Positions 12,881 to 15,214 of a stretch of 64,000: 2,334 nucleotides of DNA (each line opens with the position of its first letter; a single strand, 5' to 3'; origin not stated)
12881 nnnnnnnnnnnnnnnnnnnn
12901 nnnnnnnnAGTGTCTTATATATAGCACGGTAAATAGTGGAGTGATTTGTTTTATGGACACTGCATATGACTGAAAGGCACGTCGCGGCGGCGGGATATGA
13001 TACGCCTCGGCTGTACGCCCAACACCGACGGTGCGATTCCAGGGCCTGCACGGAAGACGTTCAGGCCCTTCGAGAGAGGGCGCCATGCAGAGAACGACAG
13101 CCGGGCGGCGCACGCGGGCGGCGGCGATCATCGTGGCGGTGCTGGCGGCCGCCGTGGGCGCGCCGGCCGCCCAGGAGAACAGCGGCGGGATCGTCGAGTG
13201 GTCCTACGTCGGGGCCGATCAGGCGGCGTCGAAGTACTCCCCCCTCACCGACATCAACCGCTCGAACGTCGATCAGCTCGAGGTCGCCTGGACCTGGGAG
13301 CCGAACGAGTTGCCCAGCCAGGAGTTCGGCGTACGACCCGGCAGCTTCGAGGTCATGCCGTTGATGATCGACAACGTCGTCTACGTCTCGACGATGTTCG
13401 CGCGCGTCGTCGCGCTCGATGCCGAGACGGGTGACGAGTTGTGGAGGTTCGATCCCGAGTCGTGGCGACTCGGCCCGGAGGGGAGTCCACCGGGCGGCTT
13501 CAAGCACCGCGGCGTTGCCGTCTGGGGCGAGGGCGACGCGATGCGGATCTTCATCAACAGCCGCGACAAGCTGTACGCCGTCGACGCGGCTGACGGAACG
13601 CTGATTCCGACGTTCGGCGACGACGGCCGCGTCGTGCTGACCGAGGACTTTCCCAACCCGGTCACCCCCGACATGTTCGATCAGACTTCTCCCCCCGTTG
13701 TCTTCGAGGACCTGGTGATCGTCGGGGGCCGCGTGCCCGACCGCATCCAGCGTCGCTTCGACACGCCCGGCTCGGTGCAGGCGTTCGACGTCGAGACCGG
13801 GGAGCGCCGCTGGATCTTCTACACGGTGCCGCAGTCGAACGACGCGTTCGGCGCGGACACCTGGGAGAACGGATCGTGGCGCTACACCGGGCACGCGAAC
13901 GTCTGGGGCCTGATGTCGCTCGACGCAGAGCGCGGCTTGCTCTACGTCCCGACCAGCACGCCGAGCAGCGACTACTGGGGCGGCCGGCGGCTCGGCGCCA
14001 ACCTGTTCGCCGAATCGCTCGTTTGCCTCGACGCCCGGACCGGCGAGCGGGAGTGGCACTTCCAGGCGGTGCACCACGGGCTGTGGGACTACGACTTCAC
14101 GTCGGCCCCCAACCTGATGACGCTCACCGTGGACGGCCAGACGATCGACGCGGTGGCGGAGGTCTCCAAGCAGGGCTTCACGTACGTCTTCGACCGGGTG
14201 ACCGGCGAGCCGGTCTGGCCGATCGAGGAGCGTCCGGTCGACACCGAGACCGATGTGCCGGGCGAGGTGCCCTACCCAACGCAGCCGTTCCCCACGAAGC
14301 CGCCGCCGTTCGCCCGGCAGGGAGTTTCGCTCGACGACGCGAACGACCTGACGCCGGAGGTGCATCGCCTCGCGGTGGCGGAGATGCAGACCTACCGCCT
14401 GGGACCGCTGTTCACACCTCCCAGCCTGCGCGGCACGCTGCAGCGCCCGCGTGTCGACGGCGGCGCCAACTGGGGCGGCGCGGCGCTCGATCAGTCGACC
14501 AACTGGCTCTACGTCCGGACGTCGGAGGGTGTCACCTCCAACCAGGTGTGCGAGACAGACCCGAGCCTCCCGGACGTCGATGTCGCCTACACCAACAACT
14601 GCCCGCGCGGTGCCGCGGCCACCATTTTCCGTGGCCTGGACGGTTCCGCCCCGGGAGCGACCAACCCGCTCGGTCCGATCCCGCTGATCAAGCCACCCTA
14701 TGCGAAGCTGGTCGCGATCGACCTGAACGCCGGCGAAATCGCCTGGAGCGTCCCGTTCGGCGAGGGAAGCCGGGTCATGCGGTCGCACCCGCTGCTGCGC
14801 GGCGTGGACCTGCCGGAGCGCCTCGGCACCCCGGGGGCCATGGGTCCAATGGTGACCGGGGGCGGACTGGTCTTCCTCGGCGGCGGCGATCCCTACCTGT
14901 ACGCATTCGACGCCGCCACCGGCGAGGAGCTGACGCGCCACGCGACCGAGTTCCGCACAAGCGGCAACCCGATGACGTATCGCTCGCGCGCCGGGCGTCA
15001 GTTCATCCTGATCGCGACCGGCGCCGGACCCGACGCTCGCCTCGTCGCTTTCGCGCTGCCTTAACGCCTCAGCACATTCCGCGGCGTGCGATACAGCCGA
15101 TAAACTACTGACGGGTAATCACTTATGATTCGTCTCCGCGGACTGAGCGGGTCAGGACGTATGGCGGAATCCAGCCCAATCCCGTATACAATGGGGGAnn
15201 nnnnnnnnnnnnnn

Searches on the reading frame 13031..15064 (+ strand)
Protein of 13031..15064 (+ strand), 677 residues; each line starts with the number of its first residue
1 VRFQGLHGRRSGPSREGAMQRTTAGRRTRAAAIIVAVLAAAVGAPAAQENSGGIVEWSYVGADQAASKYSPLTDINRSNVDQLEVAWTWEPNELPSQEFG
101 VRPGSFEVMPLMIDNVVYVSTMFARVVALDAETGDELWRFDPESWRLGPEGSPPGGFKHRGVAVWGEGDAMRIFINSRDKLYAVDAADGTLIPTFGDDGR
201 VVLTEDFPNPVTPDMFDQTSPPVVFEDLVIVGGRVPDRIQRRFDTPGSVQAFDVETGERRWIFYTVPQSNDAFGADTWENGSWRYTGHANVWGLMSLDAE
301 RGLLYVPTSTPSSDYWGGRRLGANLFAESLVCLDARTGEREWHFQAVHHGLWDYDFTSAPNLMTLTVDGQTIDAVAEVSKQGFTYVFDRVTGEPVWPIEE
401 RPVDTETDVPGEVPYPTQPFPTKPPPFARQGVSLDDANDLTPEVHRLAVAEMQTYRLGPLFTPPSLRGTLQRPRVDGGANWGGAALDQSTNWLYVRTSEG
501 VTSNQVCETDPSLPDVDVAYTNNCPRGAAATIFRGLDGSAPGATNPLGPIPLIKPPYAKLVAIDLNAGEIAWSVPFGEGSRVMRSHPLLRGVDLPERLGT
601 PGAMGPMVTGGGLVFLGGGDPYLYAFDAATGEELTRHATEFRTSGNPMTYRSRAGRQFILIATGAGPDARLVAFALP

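Call 60: search_protein_families(library=pfam, max_evalue=0.01, proteins=[window:13031-15064:+])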
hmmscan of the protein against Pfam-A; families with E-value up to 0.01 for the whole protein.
window:13031-15064:+ (677 aa): 3 families
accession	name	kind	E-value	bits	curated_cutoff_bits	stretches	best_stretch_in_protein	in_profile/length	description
PF01011.28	PQQ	-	1.3e-188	628.9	26.7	1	57-659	1-595/595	Glucose/ethanol/alcohol dehydrogenase, beta-propeller domain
PF13360.13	PQQ_2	-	1.4e-20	74.4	27.6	2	114-342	33-231/233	Outer membrane protein assembly factor BamB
PF13570.13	Beta-prop_ACSF4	-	0.00084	19.3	133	0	113-141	60-88/329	Beta-alanine-activating enzyme, beta-propeller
